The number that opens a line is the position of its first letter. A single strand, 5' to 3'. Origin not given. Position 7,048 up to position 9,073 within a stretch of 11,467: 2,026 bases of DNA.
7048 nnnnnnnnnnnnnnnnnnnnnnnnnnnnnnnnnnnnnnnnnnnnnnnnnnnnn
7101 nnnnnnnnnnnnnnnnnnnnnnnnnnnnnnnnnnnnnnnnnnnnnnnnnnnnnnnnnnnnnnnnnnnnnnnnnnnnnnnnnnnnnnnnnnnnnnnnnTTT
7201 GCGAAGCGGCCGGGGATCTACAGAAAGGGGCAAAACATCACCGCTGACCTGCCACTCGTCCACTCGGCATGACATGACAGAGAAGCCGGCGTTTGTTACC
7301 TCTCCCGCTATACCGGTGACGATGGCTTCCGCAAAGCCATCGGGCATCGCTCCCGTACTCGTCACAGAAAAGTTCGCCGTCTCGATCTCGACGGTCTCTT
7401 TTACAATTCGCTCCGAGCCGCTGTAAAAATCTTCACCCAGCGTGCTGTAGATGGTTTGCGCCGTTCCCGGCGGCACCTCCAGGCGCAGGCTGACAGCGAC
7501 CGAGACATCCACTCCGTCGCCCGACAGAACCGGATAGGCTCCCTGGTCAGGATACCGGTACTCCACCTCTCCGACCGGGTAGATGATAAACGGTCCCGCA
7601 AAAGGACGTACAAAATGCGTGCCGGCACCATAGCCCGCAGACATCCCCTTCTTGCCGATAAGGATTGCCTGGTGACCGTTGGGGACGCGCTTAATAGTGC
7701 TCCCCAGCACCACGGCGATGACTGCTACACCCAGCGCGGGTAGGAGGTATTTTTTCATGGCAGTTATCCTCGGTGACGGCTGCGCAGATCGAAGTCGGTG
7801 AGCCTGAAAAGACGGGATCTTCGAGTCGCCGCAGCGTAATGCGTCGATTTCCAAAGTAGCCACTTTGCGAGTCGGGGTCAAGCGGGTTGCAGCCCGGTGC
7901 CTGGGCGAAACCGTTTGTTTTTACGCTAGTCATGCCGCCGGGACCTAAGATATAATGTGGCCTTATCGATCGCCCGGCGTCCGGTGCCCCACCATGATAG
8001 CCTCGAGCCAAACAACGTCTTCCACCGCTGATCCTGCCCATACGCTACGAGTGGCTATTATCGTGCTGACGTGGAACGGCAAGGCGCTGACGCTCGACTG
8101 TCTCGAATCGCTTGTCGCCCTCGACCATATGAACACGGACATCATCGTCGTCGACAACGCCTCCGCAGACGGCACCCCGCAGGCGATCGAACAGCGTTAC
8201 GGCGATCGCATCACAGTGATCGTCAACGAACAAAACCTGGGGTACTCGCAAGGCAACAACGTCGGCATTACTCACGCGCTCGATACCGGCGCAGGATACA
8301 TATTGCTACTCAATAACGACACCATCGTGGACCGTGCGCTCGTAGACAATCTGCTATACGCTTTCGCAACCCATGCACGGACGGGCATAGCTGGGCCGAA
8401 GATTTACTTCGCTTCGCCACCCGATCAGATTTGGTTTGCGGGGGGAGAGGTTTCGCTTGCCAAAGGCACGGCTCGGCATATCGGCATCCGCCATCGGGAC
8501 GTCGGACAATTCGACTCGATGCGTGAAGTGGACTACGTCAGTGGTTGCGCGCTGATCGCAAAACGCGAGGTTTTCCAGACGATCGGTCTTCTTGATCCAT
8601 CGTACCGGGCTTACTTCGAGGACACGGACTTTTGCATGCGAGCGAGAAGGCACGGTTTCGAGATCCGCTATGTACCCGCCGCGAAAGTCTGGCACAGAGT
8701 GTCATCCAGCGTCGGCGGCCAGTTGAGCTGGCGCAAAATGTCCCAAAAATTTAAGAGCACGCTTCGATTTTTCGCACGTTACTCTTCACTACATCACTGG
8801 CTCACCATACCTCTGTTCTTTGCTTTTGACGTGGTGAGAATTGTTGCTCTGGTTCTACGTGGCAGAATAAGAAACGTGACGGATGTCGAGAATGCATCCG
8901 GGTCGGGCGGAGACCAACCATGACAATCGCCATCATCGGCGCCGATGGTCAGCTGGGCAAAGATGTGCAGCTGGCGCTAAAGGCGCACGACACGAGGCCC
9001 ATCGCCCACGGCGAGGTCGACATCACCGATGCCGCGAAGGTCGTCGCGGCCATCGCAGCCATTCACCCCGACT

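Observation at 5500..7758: Unusual four-module membrane protein: TM anchor + SPFH/band-7-like + NPP-type phosphodiesterase + TPR repeats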

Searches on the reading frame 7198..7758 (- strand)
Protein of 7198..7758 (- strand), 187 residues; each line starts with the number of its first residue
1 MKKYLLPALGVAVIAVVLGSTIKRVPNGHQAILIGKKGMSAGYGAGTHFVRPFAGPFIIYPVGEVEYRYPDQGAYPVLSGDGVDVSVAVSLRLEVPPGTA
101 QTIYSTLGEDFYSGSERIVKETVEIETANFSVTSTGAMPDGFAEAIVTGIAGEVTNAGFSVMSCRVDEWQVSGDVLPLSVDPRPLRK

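Call 12: search_solved_structures(query=window:7198-7758:-, max_evalue=10, show_alignments=3)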
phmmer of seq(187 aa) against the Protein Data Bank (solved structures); distinct sequences matched with E-value up to 10: 26.
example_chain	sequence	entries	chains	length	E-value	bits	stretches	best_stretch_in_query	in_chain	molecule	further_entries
9vfj_D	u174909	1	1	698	0.0018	21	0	57-78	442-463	Photosystem I reaction center subunit II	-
8rrh_A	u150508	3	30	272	0.0019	21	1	9-118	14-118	Prohibitin 1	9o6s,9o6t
9unl_E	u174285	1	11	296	0.0023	20.7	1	9-118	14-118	Prohibitin 1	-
9o9z_A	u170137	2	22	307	0.0024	20.6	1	9-118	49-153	Prohibitin 1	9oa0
9urz_D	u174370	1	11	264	0.0061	19.3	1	15-154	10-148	Prohibitin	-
6kif_D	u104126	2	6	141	0.36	13.6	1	57-100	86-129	Photosystem I reaction center subunit II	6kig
9l0a_D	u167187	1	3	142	0.37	13.5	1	57-102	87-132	Photosystem I reaction center subunit II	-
5oy0_4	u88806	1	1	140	0.45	13.2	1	57-91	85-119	Photosystem I reaction center subunit II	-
4kt0_D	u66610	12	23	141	0.46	13.2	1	57-91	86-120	Photosystem I subunit II | Photosystem I reaction center subunit II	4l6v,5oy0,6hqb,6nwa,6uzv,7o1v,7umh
8wgh_D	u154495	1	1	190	0.56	12.9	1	57-92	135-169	Photosystem I reaction center subunit II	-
8cmo_D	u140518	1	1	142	0.67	12.7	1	57-78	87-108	Photosystem I reaction center subunit II PsaD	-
8wey_D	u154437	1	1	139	0.68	12.7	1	56-84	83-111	Photosystem I reaction center subunit II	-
9gbi_D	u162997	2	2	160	0.75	12.5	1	57-84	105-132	Photosystem I reaction center subunit II-2, chloroplastic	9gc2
7y7a_D7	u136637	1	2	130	0.86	12.3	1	57-82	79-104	Photosystem I reaction center subunit II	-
4rku_D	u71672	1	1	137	0.93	12.2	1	57-82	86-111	Photosystem I reaction center subunit II, chloroplastic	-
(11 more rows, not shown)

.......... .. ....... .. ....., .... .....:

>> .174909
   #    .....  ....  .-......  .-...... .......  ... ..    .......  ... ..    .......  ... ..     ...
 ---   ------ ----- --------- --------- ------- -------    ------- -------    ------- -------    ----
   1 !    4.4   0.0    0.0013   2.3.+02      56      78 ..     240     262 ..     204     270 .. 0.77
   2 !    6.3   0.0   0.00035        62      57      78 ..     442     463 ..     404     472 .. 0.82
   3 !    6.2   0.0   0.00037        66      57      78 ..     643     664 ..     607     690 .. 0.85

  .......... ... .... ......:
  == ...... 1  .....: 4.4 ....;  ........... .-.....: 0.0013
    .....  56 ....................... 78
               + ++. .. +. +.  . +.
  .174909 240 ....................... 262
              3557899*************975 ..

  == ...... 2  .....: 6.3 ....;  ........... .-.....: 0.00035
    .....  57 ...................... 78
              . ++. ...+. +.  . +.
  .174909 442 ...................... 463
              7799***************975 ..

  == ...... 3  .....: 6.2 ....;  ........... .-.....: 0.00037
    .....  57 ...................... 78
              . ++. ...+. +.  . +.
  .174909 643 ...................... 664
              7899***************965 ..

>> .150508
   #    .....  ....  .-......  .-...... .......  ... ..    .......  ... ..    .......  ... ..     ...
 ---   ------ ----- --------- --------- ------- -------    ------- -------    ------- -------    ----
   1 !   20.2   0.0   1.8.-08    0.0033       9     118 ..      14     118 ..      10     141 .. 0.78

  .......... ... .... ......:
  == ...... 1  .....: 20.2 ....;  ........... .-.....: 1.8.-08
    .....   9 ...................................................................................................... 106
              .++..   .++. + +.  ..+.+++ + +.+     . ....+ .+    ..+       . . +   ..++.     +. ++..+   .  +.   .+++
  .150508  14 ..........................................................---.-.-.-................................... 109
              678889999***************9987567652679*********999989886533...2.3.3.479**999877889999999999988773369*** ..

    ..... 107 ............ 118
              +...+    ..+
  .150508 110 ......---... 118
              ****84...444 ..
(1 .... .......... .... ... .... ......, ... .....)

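Call 32: search_solved_structures(query=A2, max_evalue=1, show_alignments=2)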
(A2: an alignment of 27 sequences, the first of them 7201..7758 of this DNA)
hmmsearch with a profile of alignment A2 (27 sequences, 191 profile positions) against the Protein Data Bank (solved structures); distinct sequences matched with E-value up to 1: 13.
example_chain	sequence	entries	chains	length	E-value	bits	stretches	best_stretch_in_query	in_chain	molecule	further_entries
8rrh_A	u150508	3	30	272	6.9e-05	25.6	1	10-168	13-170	Prohibitin 1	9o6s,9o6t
9unl_E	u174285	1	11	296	8.4e-05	25.4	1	10-168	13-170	Prohibitin 1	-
9o9z_A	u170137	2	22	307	0.00012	24.9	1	10-168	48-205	Prohibitin 1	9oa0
9urz_D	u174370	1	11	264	0.00021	24.1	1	26-176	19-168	Prohibitin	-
9urz_B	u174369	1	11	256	0.00036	23.3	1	9-176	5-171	Prohibitin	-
8z5g_A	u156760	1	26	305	0.0036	20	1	6-58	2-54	Protein QmcA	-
8j4i_A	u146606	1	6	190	0.016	17.9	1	15-171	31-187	Prohibitin-2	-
9o9u_A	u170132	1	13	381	0.03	17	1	4-59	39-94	Erlin-1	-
9vvj_A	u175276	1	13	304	0.049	16.3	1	9-59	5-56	Erlin-1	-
6ygq_A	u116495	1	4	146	0.41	13.3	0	62-86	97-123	PA-I Galactophilic Lectin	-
9paw_XB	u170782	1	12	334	0.65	12.7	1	5-57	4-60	Modulator of FtsH protease HflC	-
7vhq_G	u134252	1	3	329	0.79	12.4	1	5-57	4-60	Modulator of FtsH protease HflC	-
7vhp_G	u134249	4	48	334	0.81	12.4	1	5-57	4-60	Modulator of FtsH protease HflC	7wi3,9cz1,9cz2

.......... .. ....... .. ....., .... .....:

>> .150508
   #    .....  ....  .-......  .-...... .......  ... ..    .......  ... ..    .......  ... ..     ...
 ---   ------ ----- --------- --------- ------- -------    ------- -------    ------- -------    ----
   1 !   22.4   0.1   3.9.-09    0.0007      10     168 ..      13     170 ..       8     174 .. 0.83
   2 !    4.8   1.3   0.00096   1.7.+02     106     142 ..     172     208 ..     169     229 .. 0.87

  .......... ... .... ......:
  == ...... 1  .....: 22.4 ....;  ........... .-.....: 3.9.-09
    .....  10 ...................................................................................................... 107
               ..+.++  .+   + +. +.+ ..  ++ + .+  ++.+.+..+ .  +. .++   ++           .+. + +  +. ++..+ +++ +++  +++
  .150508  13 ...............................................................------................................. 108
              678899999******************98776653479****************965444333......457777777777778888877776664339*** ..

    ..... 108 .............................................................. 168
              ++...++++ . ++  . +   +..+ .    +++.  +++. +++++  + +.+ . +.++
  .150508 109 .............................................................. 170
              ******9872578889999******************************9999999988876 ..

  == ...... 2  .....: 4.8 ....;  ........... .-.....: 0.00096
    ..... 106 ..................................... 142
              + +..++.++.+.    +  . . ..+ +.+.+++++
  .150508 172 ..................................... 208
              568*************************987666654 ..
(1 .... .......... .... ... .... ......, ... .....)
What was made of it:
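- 7243..7692 (-): SPFH/Band_7 domain, aa 23-172, with no coiled-coil tail. The family profile matches PDB prohibitin-1 at E 7e-5, aligned 10-168 to PHB 13-170 (call 32).
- On SPFH / Band_7 (PF01145): The family profile hits only SPFH proteins in the PDB, with prohibitin-1 at E 7e-5 (call 32).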

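Call 39: predict_structure(alignment_id=A2)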
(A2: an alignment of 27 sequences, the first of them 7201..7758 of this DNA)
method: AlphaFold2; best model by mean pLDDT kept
length: 186 residues; sequences in the alignment: 27
mean_pLDDT: 92.7   pTM: 0.81
mean pLDDT of the five models: 92.7, 92.5, 91.4, 90.9, 90.0
residues with pLDDT >= 90: 154; 70-90: 19; 50-70: 13; < 50: 0
segments of 3 or more residues with pLDDT < 50: none
pLDDT, mean of each block of 10 residues (from residue 1): 83 91 97 89 96 94 97 97 97 98 96 97 98 93 97 96 98 71 66
secondary structure, 60 per line:
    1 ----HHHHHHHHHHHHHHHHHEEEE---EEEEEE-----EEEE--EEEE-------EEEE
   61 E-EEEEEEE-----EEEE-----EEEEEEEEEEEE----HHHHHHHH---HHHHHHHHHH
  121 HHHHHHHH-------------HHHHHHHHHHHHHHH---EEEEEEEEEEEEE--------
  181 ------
elements in order: H5-21 E22-25 E29-34 E40-43 E46-49 E57-61 E63-69 E75-78 E84-95 H100-107 H111-128 H142-156 E160-172

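Call 41: find_homologous_proteins(query=A2, max_evalue=0.001)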
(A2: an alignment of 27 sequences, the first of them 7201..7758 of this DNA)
Query A2 (27 sequences): 8000 candidates shared short words with the query, none scored E <= 0.001.
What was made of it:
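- Tried and rejected: It returned nothing, probably because hydrophobic words swamped the candidate list (call 41).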

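Call 64: search_protein_representatives(alignment_id=A5)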
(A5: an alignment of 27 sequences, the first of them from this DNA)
Query: 27 sequences, 155 profile positions. Proteins with E-value up to 0.001 (for the whole library): 188; up to 1e-10: 18; up to 1e-30: 11. The best 150 are listed.
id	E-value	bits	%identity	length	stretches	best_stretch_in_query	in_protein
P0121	2.3e-51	189.7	-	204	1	1-152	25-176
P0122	2.7e-45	170.1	-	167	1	1-152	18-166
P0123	1.5e-43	164.4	-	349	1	2-151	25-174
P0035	1.5e-42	161.2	-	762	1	1-150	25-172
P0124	5.0e-41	156.2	-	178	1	1-150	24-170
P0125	8.4e-34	132.7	-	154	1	3-117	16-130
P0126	1.0e-33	132.5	-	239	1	3-142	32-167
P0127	2.9e-33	131.0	-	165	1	1-139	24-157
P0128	3.7e-33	130.6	-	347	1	1-149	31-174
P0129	2.5e-31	124.7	-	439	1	2-140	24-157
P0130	5.2e-31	123.7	-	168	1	2-150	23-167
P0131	1.6e-30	122.1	-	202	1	1-100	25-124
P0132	1.7e-30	122.0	-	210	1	2-145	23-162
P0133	1.2e-23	99.8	-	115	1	1-93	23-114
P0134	2.6e-23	98.7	-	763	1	2-151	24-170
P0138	1.8e-10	57.0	-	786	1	2-143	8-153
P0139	2.8e-10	56.3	-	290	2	2-149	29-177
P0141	5.2e-08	49.0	-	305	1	17-147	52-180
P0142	1.1e-07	47.9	-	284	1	3-139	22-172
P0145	2.5e-07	46.7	-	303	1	4-149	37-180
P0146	4.8e-07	45.8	-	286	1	3-148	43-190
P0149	7.0e-07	45.3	-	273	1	2-147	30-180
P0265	4.6e-04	36.1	-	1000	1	20-153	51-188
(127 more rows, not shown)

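Call 66: search_protein_families(library=pfam, proteins=[P0139, P0141, P0142, P0145, P0146, P0149, P0134, P0138, P0265], max_evalue=0.001)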
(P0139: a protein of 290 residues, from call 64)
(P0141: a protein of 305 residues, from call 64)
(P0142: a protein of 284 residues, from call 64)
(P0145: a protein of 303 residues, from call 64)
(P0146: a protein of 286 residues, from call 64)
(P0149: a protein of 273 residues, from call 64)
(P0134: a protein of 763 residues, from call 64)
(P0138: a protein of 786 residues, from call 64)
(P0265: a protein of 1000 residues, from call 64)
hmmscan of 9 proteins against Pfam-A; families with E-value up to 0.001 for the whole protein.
P0139 (290 aa): 2 families
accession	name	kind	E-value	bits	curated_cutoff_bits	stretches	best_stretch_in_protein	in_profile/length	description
PF01145.31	Band_7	-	6.4e-30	104.9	23.6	1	30-204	2-173/176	SPFH domain / Band 7 family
PF13421.11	Band_7_1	-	6.4e-05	23.1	24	1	124-192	143-209/211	SPFH domain-Band 7 family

P0141 (305 aa): 1 family
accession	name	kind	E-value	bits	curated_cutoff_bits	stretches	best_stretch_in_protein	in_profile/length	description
PF01145.31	Band_7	-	7.2e-21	75.5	23.6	1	36-206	4-169/176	SPFH domain / Band 7 family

P0142 (284 aa): 1 family
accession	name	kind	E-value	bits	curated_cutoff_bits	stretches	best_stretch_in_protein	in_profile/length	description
PF01145.31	Band_7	-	1.4e-27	97.3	23.6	1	22-216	2-176/176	SPFH domain / Band 7 family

P0145 (303 aa): 1 family
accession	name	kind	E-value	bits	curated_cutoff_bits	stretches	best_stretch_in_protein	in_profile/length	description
PF01145.31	Band_7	-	5.7e-32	111.6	23.6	1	36-208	2-174/176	SPFH domain / Band 7 family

P0146 (286 aa): 1 family
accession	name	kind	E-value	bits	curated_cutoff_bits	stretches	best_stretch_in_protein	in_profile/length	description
PF01145.31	Band_7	-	1.4e-25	90.8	23.6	1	43-232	2-173/176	SPFH domain / Band 7 family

P0149 (273 aa): 1 family
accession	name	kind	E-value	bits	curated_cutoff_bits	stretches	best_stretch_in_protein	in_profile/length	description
PF01145.31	Band_7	-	1.3e-32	113.7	23.6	1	31-226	2-176/176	SPFH domain / Band 7 family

P0134 (763 aa): 20 families
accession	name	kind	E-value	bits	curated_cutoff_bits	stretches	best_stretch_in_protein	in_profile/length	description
PF01663.27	Phosphodiest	-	5.3e-30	105.6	23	1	189-496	1-240/342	Type I phosphodiesterase / nucleotide pyrophosphatase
PF07719.23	TPR_2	-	6e-24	82.6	27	2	642-674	2-34/34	Tetratricopeptide repeat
PF13432.12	TPR_16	-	5.7e-22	78.2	32.7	2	613-674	3-64/65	Tetratricopeptide repeat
PF14559.12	TPR_19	-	2.4e-21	76.3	25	2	620-677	4-63/68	Tetratricopeptide repeat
PF00515.34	TPR_1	-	2.4e-20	71.9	27.8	1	643-674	3-34/34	Tetratricopeptide repeat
PF13181.12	TPR_8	-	2.6e-17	61.9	25.7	1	643-674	3-34/34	Tetratricopeptide repeat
PF13431.12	TPR_17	-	4.1e-16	58.3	24.4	2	630-661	2-33/34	Tetratricopeptide repeat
PF13414.12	TPR_11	-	3e-15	56.1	26.8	2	614-648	1-35/42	TPR repeat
PF13428.12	TPR_14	-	4.4e-13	48.9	23.5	1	612-649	6-43/44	Tetratricopeptide repeat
PF13424.12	TPR_12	-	9.6e-12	45.4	30.1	2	642-705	4-75/77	Tetratricopeptide repeat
PF23914.1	TPR_CcmH_CycH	-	8.1e-10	39.2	42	1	643-742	52-154/158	Cytochrome c-type biogenesis protein H TPR domain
PF13371.12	TPR_9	-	9.9e-08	32.3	35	1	613-673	1-61/73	Tetratricopeptide repeat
PF13176.12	TPR_7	-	1.2e-07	31.7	27.9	0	643-673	1-31/36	Tetratricopeptide repeat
PF12895.13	ANAPC3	-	1.4e-07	32.1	27.2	1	612-667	28-82/82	Anaphase-promoting complex, cyclosome, subunit 3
PF13374.12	TPR_10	-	3.7e-07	30.4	27.5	0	642-668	3-29/42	Tetratricopeptide repeat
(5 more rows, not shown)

P0138 (786 aa): 18 families
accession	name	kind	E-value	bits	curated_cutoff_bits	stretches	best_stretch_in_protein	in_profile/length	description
PF07719.23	TPR_2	-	1.7e-29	99.9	27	2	671-703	1-33/34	Tetratricopeptide repeat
PF00515.34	TPR_1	-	8e-28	95.5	27.8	2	671-702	1-32/34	Tetratricopeptide repeat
PF01663.27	Phosphodiest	-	1.2e-26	94.6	23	1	180-473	1-225/342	Type I phosphodiesterase / nucleotide pyrophosphatase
PF14559.12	TPR_19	-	4.4e-19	69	25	2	613-670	1-58/68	Tetratricopeptide repeat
PF13181.12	TPR_8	-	7e-18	63.7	25.7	0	606-634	4-32/34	Tetratricopeptide repeat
PF13432.12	TPR_16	-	3.7e-17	62.9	32.7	3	609-670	3-64/65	Tetratricopeptide repeat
PF13424.12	TPR_12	-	9.4e-17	61.4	30.1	1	638-700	4-74/77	Tetratricopeptide repeat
PF13431.12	TPR_17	-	1.7e-15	56.3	24.4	0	693-725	1-33/34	Tetratricopeptide repeat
PF13428.12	TPR_14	-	6.6e-15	54.6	23.5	0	608-645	6-43/44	Tetratricopeptide repeat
PF13374.12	TPR_10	-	1.4e-13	50.8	27.5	0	638-664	3-29/42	Tetratricopeptide repeat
PF13176.12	TPR_7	-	2e-12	46.6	27.9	0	674-704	2-32/36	Tetratricopeptide repeat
PF13414.12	TPR_11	-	2.2e-12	46.9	26.8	0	612-650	3-41/42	TPR repeat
PF13371.12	TPR_9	-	1.3e-10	41.6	35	2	645-705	3-63/73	Tetratricopeptide repeat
PF13174.12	TPR_6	-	8.5e-07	29.7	26.3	0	740-770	1-31/33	Tetratricopeptide repeat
PF25063.1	ARM_TT21_C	-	2.4e-06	28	35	0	609-670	135-197/209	Tetratricopeptide repeat protein 21 C-terminal ARM domain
PF01145.31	Band_7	-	1.9e-05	25.3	23.6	1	10-175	3-162/176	SPFH domain / Band 7 family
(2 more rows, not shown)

P0265 (1000 aa): 27 families (the best 25 are shown)
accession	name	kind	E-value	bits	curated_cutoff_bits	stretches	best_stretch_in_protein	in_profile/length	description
PF13414.12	TPR_11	-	9.8e-53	176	26.8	6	726-764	4-42/42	TPR repeat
PF07719.23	TPR_2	-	2.5e-52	171.1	27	5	819-850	2-33/34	Tetratricopeptide repeat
PF00515.34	TPR_1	-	6.6e-52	171.8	27.8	5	751-783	2-34/34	Tetratricopeptide repeat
PF13431.12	TPR_17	-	6e-46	151.3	24.4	2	874-907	1-34/34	Tetratricopeptide repeat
PF13181.12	TPR_8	-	5.3e-42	138.8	25.7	2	751-782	2-33/34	Tetratricopeptide repeat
PF13432.12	TPR_16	-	6.4e-41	138.8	32.7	6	790-850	3-63/65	Tetratricopeptide repeat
PF14559.12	TPR_19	-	1.6e-38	131.3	25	4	625-691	2-68/68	Tetratricopeptide repeat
PF13428.12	TPR_14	-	6.5e-37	122.6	23.5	4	651-691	4-44/44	Tetratricopeptide repeat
PF13424.12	TPR_12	-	1.6e-26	92.7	30.1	3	784-849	3-76/77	Tetratricopeptide repeat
PF01663.27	Phosphodiest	-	1.6e-25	90.9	23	1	203-492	1-224/342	Type I phosphodiesterase / nucleotide pyrophosphatase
PF13176.12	TPR_7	-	1.6e-25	87.4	27.9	1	718-751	1-36/36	Tetratricopeptide repeat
PF23914.1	TPR_CcmH_CycH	-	5.4e-24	85.2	42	3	654-740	56-145/158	Cytochrome c-type biogenesis protein H TPR domain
PF13374.12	TPR_10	-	2.2e-18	66.1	27.5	1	753-778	5-30/42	Tetratricopeptide repeat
PF13174.12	TPR_6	-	2.2e-13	50.4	26.3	0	650-681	2-33/33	Tetratricopeptide repeat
PF13371.12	TPR_9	-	1.7e-12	47.6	35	0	724-781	3-60/73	Tetratricopeptide repeat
PF01145.31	Band_7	-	4.3e-05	24.1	23.6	1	52-185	20-147/176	SPFH domain / Band 7 family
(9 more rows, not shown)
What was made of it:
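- On SPFH / Band_7 (PF01145): The exhaustive search retrieves classical Band_7 proteins (calls 64, 66).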

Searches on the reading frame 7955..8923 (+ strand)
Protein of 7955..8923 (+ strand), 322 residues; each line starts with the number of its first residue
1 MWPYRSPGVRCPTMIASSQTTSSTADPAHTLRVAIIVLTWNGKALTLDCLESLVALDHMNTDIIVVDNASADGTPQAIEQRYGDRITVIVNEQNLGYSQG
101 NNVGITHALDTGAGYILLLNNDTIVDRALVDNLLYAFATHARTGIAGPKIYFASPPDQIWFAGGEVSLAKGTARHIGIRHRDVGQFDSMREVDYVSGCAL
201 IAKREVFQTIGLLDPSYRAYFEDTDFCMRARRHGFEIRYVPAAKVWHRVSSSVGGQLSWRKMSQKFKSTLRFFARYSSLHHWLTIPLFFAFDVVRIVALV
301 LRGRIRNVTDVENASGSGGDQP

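Call 7: search_protein_families(library=pfam, proteins=[window:7955-8923:+], max_evalue=0.01)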
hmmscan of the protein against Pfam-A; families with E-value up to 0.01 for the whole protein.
window:7955-8923:+ (322 aa): 4 families
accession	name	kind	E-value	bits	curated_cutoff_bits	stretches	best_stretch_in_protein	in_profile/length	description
PF13641.12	Glyco_tranf_2_3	-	7.4e-23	82.2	27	1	33-252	3-216/230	Glycosyltransferase like family 2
PF00535.33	Glycos_transf_2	-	1.5e-19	71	23.3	1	35-209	2-166/168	Glycosyl transferase family 2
PF13632.12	Glyco_trans_2_3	-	6.4e-11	42.9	27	1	115-300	1-176/198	Glycosyl transferase family group 2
PF13712.12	Glyco_tranf_2_5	-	0.00067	19.9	27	1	96-247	40-187/210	Glycosyltransferase like family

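Call 34: search_protein_families(library=ncbifam, proteins=[window:7955-8923:+], max_evalue=0.00001)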
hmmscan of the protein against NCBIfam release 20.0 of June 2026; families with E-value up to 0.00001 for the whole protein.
window:7955-8923:+ (322 aa): 13 families
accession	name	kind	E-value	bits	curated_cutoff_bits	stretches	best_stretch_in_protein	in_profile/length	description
TIGR03965.1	mycofact_glyco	equivalog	1.7e-22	80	280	1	28-294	72-325/467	mycofactocin biosynthesis glycosyltransferase MftF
TIGR01556.1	rhamnosyltran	subfamily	9.2e-19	67.7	200.55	1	51-258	12-211/281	rhamnosyltransferase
TIGR03937.1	PgaC_IcaA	equivalog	8.4e-15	54.6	422.3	1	22-256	36-259/407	poly-beta-1,6-N-acetyl-D-glucosamine synthase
NF041875.1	EPS_EpsD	equivalog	8.2e-11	41.9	370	1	34-250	2-209/325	exopolysaccharide biosynthesis glycosyltransferase EpsD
NF050113.1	gal_furan_GlfT1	equivalog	2e-10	40.4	330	1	34-212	2-171/290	galactofuranosyltransferase GlfT1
TIGR04283.1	glyco_like_mftF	equivalog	6.1e-10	39.1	182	1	34-142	2-103/221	TIGR04283 family arsenosugar biosynthesis glycosyltransferase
NF038302.1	EPS_HpsE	equivalog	7e-10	38.4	300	1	33-151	3-125/307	hormogonium polysaccharide biosynthesis glycosyltransferase HpsE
NF041394.1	GtaseAglG_Halo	equivalog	2.9e-08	33.4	440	1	33-250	3-218/304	glucosyl-dolichyl phosphate glucuronosyltransferase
NF038299.1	EPS_HpsN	equivalog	4.2e-08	32.5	425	1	33-265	3-237/317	hormogonium polysaccharide biosynthesis glycosyltransferase HpsN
NF007482.0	PRK10073.1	equivalog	1.2e-07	31.1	423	1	30-134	5-107/334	glycosyltransferase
NF047683.1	TeichurnBiosyTuaG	equivalog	2.4e-07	30.6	400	1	32-124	7-98/252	teichuronic acid biosynthesis protein TuaG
NF050050.1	ProtGlycPglI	equivalog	3e-07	30.1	500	1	33-129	4-101/306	GalNAc(5)-diNAcBac-PP-undecaprenol beta-1,3-glucosyltransferase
NF045692.1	OglycostaseCruG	equivalog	3e-06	26.4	600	1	22-246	32-254/386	2'-O-glycosyltransferase CruG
